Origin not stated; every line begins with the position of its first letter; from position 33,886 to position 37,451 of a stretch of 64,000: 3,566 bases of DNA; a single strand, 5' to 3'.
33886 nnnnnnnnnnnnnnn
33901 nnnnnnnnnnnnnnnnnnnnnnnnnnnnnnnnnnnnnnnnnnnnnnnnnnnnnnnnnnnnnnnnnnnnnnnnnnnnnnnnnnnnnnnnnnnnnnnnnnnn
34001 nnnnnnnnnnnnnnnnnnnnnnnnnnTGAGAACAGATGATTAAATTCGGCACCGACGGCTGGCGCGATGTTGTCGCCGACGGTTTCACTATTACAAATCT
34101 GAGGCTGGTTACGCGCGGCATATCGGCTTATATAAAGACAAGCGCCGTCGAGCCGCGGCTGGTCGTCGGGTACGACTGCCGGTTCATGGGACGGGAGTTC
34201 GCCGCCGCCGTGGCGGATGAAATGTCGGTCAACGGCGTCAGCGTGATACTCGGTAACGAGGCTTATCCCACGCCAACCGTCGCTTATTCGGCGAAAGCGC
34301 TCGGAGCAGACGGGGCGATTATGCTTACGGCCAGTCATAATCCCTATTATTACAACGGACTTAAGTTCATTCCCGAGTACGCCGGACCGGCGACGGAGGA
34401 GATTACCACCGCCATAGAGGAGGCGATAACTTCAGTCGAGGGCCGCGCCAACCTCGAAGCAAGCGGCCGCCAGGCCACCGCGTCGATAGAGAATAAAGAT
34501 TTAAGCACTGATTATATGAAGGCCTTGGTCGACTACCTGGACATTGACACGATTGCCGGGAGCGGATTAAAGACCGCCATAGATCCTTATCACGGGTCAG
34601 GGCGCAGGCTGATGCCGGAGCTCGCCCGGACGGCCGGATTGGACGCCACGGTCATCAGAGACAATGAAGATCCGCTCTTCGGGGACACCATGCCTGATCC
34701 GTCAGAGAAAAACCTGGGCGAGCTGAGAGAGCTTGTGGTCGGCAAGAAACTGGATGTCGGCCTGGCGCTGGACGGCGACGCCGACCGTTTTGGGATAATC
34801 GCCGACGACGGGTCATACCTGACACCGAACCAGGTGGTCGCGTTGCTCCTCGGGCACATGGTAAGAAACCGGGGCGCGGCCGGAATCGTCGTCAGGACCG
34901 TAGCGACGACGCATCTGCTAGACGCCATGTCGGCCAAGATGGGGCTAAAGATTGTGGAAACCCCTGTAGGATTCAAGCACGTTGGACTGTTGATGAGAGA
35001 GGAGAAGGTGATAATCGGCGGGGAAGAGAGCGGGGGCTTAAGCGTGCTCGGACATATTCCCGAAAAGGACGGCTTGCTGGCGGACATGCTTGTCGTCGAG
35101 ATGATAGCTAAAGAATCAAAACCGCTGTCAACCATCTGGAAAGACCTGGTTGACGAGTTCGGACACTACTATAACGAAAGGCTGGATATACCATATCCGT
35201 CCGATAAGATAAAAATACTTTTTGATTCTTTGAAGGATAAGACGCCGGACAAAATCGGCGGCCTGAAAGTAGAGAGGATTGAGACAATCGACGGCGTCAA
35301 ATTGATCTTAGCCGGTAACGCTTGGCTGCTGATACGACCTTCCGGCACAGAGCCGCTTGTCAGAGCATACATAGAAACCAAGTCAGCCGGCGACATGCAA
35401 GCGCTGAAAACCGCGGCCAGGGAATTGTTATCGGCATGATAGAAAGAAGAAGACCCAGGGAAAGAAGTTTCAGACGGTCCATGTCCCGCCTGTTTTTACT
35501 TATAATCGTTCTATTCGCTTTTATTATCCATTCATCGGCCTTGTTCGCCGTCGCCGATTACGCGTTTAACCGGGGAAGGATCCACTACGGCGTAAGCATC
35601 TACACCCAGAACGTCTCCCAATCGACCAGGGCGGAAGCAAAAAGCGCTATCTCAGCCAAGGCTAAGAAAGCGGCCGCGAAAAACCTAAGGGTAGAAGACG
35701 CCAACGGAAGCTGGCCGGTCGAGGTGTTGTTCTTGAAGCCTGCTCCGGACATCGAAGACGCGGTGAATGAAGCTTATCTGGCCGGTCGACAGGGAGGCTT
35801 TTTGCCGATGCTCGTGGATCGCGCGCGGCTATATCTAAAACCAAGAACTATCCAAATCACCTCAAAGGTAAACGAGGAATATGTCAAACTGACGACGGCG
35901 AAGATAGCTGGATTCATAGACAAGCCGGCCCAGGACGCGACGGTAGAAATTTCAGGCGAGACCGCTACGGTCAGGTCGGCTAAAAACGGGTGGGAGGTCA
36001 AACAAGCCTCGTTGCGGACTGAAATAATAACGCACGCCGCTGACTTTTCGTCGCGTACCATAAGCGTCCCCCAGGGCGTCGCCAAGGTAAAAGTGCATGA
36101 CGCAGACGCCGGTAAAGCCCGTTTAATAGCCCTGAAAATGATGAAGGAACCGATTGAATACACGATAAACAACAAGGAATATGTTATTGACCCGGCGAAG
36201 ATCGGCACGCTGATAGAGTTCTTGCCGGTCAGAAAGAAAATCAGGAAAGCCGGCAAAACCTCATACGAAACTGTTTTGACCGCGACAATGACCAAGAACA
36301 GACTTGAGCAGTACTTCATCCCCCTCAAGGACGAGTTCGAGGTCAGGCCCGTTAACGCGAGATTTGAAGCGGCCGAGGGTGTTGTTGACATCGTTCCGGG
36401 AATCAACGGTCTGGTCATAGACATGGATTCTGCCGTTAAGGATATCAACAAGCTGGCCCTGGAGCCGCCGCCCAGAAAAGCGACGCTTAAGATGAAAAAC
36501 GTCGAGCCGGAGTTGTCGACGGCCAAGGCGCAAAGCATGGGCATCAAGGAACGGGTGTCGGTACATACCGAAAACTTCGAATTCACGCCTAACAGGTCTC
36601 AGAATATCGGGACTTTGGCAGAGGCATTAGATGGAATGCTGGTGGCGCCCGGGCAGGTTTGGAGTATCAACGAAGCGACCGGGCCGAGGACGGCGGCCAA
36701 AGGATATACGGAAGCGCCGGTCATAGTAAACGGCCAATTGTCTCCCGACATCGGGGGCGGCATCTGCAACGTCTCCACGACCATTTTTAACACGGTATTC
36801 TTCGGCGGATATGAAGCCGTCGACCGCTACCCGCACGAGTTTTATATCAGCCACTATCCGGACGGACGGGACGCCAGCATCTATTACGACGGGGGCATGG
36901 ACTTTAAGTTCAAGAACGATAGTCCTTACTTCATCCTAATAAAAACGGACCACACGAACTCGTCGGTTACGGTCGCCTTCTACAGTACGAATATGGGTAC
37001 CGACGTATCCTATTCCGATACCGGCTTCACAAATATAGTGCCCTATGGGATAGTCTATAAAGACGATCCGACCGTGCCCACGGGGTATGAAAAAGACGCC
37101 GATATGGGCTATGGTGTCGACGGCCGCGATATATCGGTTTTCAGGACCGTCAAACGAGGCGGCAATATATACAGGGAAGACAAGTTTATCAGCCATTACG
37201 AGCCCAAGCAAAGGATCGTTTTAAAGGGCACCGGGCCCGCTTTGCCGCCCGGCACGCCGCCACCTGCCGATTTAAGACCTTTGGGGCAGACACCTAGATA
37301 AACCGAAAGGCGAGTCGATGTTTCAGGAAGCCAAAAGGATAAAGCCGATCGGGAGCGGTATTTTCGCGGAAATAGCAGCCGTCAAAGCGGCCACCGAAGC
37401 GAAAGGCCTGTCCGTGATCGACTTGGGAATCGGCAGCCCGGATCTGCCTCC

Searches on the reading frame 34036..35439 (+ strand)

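Call 12: search_protein_families(library=pfam, proteins=[window:34036-35439:+], max_evalue=0.00001)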
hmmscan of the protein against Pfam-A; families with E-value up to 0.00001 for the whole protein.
window:34036-35439:+ (467 aa): 4 families
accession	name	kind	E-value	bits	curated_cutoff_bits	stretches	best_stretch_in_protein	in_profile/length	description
PF02878.22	PGM_PMM_I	-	1.8e-34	118.8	22.5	1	2-134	2-134/138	Phosphoglucomutase/phosphomannomutase, alpha/beta/alpha domain I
PF02880.22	PGM_PMM_III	-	4.9e-28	98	20.7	1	264-375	2-115/115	Phosphoglucomutase/phosphomannomutase, alpha/beta/alpha domain III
PF02879.22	PGM_PMM_II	-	3.7e-22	79.2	29.3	1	159-259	2-103/103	Phosphoglucomutase/phosphomannomutase, alpha/beta/alpha domain II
PF00408.26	PGM_PMM_IV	-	6.5e-10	39.4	23.1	1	409-462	12-66/68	Phosphoglucomutase/phosphomannomutase, C-terminal domain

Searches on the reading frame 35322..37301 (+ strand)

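Call 12: search_protein_families(library=pfam, proteins=[window:35322-37301:+], max_evalue=0.00001)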
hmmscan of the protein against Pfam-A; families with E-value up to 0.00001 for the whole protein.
window:35322-37301:+ (659 aa): 2 families
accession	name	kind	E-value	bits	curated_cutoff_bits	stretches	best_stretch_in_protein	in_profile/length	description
PF04294.18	VanW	-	3.7e-43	146.6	27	1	424-554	1-130/130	VanW like protein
PF12229.13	PG_binding_4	-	6.4e-20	71.9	22.1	2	143-240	13-109/117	Putative peptidoglycan binding domain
